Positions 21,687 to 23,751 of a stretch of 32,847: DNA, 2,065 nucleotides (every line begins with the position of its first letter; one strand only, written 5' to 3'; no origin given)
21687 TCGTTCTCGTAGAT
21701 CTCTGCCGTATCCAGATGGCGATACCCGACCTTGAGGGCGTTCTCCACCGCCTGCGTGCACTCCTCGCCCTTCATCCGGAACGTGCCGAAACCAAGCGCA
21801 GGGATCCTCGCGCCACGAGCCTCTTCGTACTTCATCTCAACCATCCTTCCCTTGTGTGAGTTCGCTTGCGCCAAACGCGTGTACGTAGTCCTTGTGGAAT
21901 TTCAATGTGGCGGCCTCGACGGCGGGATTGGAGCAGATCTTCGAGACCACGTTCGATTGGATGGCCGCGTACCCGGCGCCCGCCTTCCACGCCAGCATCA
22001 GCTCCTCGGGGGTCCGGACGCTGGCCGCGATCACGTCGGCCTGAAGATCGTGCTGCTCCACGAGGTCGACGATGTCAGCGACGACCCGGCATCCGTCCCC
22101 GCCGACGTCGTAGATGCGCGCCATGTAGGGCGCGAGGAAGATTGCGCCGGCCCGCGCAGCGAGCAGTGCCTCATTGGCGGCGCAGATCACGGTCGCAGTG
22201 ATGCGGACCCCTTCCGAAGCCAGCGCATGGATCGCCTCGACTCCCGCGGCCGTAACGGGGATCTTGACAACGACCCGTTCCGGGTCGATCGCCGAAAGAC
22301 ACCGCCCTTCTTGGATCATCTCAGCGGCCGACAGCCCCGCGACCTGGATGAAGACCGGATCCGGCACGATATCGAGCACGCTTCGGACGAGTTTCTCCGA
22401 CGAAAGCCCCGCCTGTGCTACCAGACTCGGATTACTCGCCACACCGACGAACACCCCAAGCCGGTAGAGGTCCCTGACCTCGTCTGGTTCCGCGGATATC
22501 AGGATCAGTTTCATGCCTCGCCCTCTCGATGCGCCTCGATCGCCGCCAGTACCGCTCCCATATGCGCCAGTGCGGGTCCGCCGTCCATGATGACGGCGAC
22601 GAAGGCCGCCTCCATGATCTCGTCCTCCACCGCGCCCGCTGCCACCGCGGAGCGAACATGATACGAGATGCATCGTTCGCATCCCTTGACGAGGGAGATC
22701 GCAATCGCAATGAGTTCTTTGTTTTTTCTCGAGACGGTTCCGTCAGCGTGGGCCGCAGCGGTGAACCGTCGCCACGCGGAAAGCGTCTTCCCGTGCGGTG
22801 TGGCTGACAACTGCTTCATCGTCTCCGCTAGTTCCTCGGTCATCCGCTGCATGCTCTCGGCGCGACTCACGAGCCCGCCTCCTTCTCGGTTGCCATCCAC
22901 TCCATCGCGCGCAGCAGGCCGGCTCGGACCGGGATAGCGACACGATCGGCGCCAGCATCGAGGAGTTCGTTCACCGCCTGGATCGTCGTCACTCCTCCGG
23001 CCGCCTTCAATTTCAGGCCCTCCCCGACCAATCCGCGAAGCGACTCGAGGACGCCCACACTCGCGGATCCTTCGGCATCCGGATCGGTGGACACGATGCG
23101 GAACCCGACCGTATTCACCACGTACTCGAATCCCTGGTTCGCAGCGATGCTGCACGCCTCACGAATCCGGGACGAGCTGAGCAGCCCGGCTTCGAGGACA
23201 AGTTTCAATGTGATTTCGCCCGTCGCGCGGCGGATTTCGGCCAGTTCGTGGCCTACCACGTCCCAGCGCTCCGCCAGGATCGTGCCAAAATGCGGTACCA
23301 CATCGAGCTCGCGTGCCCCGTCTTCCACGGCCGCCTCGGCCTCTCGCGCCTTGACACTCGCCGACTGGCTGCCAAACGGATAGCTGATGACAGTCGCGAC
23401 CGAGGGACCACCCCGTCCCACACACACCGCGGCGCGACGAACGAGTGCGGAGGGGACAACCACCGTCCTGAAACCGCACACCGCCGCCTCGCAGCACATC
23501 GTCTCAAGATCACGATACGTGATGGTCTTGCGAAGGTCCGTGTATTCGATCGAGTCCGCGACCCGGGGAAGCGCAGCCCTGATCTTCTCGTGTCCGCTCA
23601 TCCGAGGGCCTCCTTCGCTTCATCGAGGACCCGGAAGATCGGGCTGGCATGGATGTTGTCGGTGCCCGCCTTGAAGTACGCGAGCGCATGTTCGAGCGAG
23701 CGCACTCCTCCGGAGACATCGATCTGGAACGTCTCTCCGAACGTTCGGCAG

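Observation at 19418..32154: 14-gene minus-strand operon with an unfamiliar enzyme combination: candidate undescribed sugar/polyol catabolic pathway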

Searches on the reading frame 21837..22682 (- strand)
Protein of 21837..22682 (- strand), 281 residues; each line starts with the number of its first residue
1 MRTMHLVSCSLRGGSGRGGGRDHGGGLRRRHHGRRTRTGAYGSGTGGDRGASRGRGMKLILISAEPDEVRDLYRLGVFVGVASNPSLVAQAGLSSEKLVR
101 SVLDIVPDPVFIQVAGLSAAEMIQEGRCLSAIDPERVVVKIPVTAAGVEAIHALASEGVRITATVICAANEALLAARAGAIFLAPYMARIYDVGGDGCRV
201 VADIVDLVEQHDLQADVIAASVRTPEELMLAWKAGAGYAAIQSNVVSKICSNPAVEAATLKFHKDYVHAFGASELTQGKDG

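Call 4: search_protein_families(library=pfam, proteins=[window:21837-22682:-])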
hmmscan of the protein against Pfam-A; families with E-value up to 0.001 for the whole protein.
window:21837-22682:- (281 aa): 1 family
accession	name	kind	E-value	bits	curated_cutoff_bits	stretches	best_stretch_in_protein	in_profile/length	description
PF00923.25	TAL_FSA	-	2.9e-31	109.3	27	1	64-259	6-241/285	Transaldolase/Fructose-6-phosphate aldolase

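Call 6: search_protein_families(library=ncbifam, max_evalue=0.01, proteins=[window:21837-22514:-])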
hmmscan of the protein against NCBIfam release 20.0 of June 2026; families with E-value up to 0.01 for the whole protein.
window:21837-22514:- (225 aa): 11 families
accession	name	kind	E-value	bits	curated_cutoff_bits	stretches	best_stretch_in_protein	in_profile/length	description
TIGR00875.1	fsa_talC_mipB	equivalog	3.3e-55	186.8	245.95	1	1-212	1-211/213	fructose-6-phosphate aldolase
NF009296.0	PRK12653.1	subfamily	1.7e-43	149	306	1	1-217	1-218/220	fructose-6-phosphate aldolase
NF009299.0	PRK12656.1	equivalog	1e-29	103.6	214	1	5-216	5-219/222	fructose-6-phosphate aldolase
TIGR00874.1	talAB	equivalog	7e-12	45.3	396.2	1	74-193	120-250/317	transaldolase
TIGR02134.1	transald_staph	equivalog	1.5e-09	37.9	281.95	1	11-194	16-207/236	transaldolase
NF003026.0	PRK03903.1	equivalog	2.6e-09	36.7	344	1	63-116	106-160/323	transaldolase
NF009001.0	PRK12346.1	subfamily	5.4e-09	36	439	1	75-193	122-251/316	transaldolase A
NF002881.0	PRK03343.1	subfamily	1.6e-07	30.8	367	1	68-120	124-177/370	transaldolase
NF008965.0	PRK12309.1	equivalog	2.5e-07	30.1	550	1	73-173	125-238/392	transaldolase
TIGR00876.1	tal_mycobact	equivalog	2.6e-05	23.7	233.75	1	64-114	109-160/350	transaldolase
NF007080.0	PRK09533.1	equivalog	3.5e-05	21.8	712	1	64-114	120-171/949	bifunctional transaldolase/phosoglucose isomerase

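Call 41: search_solved_structures(query=window:21837-22514:-, max_evalue=1e-15, show_alignments=4)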
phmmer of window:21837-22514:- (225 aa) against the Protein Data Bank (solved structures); distinct sequences matched with E-value up to 1e-15: 23.
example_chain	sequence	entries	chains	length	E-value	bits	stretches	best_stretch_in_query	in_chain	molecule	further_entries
3r8r_A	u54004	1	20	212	1.6e-38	135.9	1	6-209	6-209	Transaldolase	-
1wx0_A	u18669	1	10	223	3.5e-37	131.4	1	1-210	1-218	transaldolase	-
9ui2_A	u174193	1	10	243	4.9e-37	131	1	1-210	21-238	Probable transaldolase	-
1vpx_A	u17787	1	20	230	1.3e-34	123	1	1-210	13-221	PROTEIN (Transaldolase (EC 2.2.1.2))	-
9lkp_A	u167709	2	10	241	5.1e-32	114.6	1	2-217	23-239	Fructose-6-phosphate aldolase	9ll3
4xz9_A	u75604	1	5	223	1e-31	113.6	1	1-211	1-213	Probable transaldolase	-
8s7h_A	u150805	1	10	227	2.9e-31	112.1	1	2-221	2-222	Fructose-6-phosphate aldolase 1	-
3s0c_A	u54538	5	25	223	1e-30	110.4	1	1-211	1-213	Probable transaldolase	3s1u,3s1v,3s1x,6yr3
6yrm_A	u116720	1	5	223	1e-30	110.4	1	1-211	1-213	Probable transaldolase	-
6yrt_A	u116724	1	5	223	1.4e-30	109.9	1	1-211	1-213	Transaldolase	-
1l6w_A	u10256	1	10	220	2.1e-30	109.3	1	2-217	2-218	Fructose-6-phosphate aldolase 1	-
4s1f_A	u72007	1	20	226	3.9e-30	108.4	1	8-217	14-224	Fructose-6-phosphate aldolase 1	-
4rxg_A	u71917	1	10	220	5.9e-30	107.9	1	2-217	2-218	Fructose-6-phosphate aldolase 1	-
6ys0_A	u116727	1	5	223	6e-30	107.8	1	1-207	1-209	Probable transaldolase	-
3s1w_A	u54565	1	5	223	6.3e-30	107.8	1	1-211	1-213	Probable transaldolase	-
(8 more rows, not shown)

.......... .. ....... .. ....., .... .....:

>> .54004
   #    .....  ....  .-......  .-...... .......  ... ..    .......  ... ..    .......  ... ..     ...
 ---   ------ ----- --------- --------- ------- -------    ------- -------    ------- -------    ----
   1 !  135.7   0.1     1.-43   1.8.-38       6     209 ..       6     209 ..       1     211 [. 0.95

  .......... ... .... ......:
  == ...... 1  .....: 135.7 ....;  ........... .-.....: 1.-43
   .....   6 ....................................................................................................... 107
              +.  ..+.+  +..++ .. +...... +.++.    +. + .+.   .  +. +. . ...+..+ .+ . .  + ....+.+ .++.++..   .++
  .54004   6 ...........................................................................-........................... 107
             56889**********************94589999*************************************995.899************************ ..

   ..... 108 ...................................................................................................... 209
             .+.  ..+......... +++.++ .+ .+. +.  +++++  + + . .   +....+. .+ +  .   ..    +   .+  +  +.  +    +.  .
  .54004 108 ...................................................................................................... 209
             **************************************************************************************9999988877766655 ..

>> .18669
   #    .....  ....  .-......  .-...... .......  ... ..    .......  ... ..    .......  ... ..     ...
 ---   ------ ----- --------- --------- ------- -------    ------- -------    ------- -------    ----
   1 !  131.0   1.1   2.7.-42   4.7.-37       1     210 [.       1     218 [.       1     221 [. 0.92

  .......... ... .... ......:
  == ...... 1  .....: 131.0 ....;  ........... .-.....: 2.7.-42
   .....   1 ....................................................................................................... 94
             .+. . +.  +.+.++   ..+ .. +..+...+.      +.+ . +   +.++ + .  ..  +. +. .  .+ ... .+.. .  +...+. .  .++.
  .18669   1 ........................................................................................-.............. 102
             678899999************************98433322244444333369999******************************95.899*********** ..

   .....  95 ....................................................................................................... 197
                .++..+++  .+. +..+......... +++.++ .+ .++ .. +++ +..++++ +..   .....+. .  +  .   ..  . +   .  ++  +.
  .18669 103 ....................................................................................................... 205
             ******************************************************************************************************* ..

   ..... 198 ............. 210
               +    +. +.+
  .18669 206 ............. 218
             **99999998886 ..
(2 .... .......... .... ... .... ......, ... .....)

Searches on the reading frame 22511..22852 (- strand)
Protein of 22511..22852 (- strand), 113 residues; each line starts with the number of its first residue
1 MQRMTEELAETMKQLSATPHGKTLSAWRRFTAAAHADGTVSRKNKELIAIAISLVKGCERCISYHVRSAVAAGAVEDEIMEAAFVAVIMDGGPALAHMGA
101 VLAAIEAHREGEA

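Call 6: search_protein_families(library=ncbifam, max_evalue=0.01, proteins=[window:22511-22852:-])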
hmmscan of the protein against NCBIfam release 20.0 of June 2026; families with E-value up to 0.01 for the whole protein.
window:22511-22852:- (113 aa): 10 families
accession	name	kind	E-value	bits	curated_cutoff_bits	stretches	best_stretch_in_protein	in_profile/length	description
TIGR00778.1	ahpD_dom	domain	7.1e-15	54.2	27.8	1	39-86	2-49/51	alkylhydroperoxidase AhpD family core domain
NF041537.1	ArsM_AhpD_UU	exception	2e-13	49.8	510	1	14-89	255-330/345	arsenite methyltransferase/AhpD domain selenoprotein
TIGR04169.1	perox_w_seleSAM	hypoth_equivalog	2e-10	40.7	120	1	32-98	31-97/109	arsenosugar biosynthesis-associated peroxidase-like protein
NF045649.1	2X_seleno_MduS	exception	6.3e-10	38.5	380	1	22-89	233-300/338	methyltransferase domain-containing selenoprotein MduS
NF041047.1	GSU3128_fam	equivalog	1.1e-07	31.9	110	1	40-97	17-74/84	GSU3128 family (seleno)protein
TIGR02425.1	decarb_PcaC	equivalog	9.7e-06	25.7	155.7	1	35-97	48-110/123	4-carboxymuconolactone decarboxylase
TIGR04030.1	perox_Avi_7169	hypoth_equivalog_domain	1.4e-05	25.3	233.15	1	36-79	67-110/185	alkylhydroperoxidase domain protein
TIGR01926.1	peroxid_rel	subfamily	1.8e-05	24.6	81.8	1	21-71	41-92/178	peroxidase-related enzyme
TIGR00777.1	ahpD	subfamily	2.1e-05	24.4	191.95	1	23-96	97-169/177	alkylhydroperoxidase, AhpD family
NF051488.1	bifunc_PcaDC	exception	0.004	16.3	390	1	37-88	304-355/375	bifunctional 3-oxoadipate enol-lactonase/4-carboxymuconolactone decarboxylase PcaDC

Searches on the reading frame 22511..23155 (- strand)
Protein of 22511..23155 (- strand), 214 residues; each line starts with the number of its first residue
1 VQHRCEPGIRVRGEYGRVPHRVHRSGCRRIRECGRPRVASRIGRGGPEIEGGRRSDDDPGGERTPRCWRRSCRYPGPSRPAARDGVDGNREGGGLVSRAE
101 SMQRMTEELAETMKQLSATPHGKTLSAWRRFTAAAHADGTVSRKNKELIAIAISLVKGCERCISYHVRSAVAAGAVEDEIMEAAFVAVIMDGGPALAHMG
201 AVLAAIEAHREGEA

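Call 4: search_protein_families(library=pfam, proteins=[window:22511-23155:-])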
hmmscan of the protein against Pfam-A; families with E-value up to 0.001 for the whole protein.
window:22511-23155:- (214 aa): 1 family
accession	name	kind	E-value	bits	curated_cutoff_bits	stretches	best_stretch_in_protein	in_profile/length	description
PF02627.25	CMD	-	6.7e-20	71.3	23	1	124-202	3-81/84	Carboxymuconolactone decarboxylase family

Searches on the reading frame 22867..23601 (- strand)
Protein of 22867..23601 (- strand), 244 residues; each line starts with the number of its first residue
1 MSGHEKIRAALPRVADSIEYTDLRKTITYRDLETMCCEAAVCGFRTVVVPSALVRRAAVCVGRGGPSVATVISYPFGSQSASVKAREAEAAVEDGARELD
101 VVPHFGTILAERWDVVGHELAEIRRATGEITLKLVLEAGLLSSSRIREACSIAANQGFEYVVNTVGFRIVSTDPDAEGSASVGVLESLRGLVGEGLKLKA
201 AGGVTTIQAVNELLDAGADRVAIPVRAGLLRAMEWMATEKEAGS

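Call 4: search_protein_families(library=pfam, proteins=[window:22867-23601:-])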
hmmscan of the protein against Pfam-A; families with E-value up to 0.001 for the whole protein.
window:22867-23601:- (244 aa): 1 family
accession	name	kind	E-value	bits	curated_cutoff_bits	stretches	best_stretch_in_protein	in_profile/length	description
PF01791.15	DeoC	-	4.2e-06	27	23.8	1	28-148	19-141/229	DeoC/LacD family aldolase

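Call 6: search_protein_families(library=ncbifam, max_evalue=0.01, proteins=[window:22867-23601:-])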
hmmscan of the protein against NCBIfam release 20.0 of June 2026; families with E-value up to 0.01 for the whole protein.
window:22867-23601:- (244 aa): 3 families
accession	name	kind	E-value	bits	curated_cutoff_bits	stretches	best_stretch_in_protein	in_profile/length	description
TIGR00126.1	deoC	equivalog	2.9e-36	124.9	117.3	1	14-222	2-202/211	deoxyribose-phosphate aldolase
TIGR03572.1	WbuZ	equivalog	0.0021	17.4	299.7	1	198-225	77-104/232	glycosyl amidation-associated protein WbuZ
NF003648.0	PRK05286.2-1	equivalog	0.0067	15.3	433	1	169-220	265-314/360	quinone-dependent dihydroorotate dehydrogenase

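Call 16: search_solved_structures(query=window:22867-23601:-, max_evalue=0.001)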
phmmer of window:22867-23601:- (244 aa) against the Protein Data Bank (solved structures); distinct sequences matched with E-value up to 0.001: 35.
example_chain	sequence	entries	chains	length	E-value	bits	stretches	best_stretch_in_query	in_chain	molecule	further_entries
6d33_A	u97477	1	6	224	3.4e-24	88.9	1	14-225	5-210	Deoxyribose-phosphate aldolase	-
3ngj_A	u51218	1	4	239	1.6e-23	86.7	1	14-228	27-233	Deoxyribose-phosphate aldolase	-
3ndo_A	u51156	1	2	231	3.1e-23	85.8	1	13-224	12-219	Deoxyribose-phosphate aldolase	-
6msw_A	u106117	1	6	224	3.5e-23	85.6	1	14-225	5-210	Deoxyribose-phosphate aldolase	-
8qps_A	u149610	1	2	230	1.5e-22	83.6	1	13-223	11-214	Deoxyribose-phosphate aldolase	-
5dbu_A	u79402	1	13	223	2.5e-22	82.8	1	17-224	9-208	Deoxyribose-phosphate aldolase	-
3r12_A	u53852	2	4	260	1.8e-21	80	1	9-223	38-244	Deoxyribose-phosphate aldolase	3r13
5dbt_A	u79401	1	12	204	1.9e-21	80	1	17-220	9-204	Deoxyribose-phosphate aldolase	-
3oa3_A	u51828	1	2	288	3e-21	79.3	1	13-223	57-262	aldolase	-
1mzh_A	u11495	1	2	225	1.6e-20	76.9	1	20-229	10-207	Deoxyribose-phosphate aldolase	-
3ng3_A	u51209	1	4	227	7.4e-19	71.5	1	13-224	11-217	Deoxyribose-phosphate aldolase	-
4xbs_A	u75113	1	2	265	9.4e-18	67.9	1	7-230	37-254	Deoxyribose-phosphate aldolase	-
5h91_A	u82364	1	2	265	3.2e-17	66.1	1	7-230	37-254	Deoxyribose-phosphate aldolase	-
4xbk_A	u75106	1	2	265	3.6e-17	66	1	7-230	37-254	Deoxyribose-phosphate aldolase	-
1j2w_A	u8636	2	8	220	1.7e-16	63.7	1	15-223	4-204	Aldolase protein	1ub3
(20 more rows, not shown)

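Call 33: search_protein_representatives(protein=window:22867-23601:-)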
Query: 244 residues. Proteins with E-value up to 0.001 (for the whole library): 5476; up to 1e-10: 1991; up to 1e-30: 7. The best 150 are listed.
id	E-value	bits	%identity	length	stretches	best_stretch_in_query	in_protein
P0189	9.3e-72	257.6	60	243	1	16-233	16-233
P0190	6.3e-70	251.6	67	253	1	57-236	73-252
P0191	2.5e-51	190.8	47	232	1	15-226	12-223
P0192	3.0e-48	180.7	43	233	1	12-232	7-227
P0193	1.7e-37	145.6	48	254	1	11-178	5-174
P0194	1.6e-32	129.3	37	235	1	14-228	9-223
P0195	2.0e-32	129.0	34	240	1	14-234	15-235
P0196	3.0e-28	115.3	38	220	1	15-224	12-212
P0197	4.6e-28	114.7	36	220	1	15-223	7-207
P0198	1.5e-27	113.1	33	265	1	13-233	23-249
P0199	4.4e-27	111.5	39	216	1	14-226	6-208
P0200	8.4e-27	110.6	38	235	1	14-234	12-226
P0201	9.7e-27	110.4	36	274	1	13-232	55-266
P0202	1.1e-26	110.2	65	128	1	12-100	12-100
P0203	3.6e-26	108.5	36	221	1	13-221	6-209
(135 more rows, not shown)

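Call 37: find_related_loci(query=A3, collection=metagenome_contigs, flank=10000)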
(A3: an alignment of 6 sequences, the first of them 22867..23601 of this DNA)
Query A3 (244 aa) in metagenome_contigs; peptide patterns used: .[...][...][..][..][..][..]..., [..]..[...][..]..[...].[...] (x = any residue, [..] = any of these).
600 stretches matched a pattern (row limit reached: there are more); 559 encode a relative of the query (tblastn E <= 1e-3); the best 80 are kept; 80 distinct loci.
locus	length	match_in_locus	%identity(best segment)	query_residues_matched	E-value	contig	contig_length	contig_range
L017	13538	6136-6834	69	12-244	1e-98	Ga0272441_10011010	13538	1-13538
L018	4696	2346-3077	64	1-244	7e-94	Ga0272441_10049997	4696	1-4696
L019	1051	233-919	62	13-241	1e-93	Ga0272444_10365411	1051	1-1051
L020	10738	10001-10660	65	14-233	3e-85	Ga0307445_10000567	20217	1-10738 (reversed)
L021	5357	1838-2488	60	17-233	4e-76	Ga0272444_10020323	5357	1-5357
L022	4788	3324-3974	60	17-233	3e-76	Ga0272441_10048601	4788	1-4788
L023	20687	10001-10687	58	10-234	8e-72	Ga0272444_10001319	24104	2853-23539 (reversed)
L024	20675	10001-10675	52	13-237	2e-69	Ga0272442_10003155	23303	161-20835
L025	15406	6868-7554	47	13-239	4e-55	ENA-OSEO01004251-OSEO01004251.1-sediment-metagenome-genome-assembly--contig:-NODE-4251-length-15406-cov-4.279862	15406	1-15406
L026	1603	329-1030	47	2-233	1e-56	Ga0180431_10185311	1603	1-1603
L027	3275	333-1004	45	14-240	7e-54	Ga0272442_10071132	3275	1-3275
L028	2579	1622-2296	45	10-233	3e-53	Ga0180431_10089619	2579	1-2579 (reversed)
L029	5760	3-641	46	20-233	2e-45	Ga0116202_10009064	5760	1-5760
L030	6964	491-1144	44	14-231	5e-39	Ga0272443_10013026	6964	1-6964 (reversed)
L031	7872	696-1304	31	13-221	5e-32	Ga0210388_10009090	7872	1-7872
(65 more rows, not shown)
